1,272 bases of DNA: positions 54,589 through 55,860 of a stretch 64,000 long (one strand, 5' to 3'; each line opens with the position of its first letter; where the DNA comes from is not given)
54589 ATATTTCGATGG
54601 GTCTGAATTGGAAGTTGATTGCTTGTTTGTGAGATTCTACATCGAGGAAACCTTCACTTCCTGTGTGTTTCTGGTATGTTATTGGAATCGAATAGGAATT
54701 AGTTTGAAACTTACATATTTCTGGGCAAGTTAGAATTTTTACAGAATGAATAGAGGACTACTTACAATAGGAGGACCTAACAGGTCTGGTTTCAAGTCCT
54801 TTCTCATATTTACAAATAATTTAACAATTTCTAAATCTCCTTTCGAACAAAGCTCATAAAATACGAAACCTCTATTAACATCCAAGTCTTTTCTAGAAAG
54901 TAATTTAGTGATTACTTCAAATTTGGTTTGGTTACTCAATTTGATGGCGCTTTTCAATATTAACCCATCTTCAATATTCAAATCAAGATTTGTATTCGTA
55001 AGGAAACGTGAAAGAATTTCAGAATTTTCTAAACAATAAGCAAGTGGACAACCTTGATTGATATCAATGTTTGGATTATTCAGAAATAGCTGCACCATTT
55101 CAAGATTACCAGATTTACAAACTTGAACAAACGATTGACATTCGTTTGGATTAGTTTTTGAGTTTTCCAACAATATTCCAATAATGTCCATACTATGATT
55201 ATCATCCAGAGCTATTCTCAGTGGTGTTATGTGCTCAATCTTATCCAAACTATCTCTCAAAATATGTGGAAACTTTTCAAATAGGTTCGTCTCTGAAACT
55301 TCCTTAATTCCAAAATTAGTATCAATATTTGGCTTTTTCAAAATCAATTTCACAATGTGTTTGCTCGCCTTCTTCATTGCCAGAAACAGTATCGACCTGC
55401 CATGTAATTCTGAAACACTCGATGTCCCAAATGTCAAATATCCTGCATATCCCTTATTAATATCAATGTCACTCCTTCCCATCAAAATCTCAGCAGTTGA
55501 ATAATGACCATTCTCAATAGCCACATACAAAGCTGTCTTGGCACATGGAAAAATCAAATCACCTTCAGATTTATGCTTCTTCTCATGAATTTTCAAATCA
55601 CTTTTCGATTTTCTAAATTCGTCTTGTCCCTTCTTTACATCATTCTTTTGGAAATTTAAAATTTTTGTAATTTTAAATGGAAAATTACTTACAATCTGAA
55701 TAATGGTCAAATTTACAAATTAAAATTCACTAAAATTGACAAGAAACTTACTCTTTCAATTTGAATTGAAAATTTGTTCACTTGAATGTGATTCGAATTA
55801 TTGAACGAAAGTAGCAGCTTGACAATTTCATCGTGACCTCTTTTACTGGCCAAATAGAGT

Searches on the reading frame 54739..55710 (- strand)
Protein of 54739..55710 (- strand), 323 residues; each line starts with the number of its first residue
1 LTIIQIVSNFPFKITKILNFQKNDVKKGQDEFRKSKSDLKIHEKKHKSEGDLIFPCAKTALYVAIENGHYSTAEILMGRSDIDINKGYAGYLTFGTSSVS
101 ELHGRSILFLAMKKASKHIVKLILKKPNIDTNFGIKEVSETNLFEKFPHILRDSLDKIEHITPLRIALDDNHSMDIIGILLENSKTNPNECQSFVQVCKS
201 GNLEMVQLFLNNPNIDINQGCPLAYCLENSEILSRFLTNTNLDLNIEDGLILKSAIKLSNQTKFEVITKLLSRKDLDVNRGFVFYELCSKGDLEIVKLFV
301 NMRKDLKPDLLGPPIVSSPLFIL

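Call 13: search_protein_families(library=pfam, proteins=[window:54739-55710:-], max_evalue=0.01)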
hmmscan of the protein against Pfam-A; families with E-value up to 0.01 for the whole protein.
window:54739-55710:- (323 aa): 7 families
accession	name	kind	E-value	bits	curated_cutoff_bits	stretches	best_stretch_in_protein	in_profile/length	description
PF12796.13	Ank_2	-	3.2e-16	60.1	27.3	3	166-248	3-90/90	Ankyrin repeats (3 copies)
PF13606.12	Ank_3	-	2.9e-14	52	22.3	0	195-218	7-29/30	Ankyrin repeat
PF00023.36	Ank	-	1.9e-13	50.3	21.1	0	59-84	4-30/33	Ankyrin repeat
PF13857.12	Ank_5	-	5e-06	27.2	27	0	194-218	20-43/56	Ankyrin repeats (many copies)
PF13637.12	Ank_4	-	1.3e-05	25.8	22.7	0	173-210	9-50/50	Ankyrin repeats (many copies)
PF23745.1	ANK_LRRK2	-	8.4e-05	22.9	27.5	0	194-245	67-121/130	LRRK2 ANK repeat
PF24521.3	Ank_KRIT1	-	0.00041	20.5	80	0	59-139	48-120/149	KRIT1 ankyrin-repeats domain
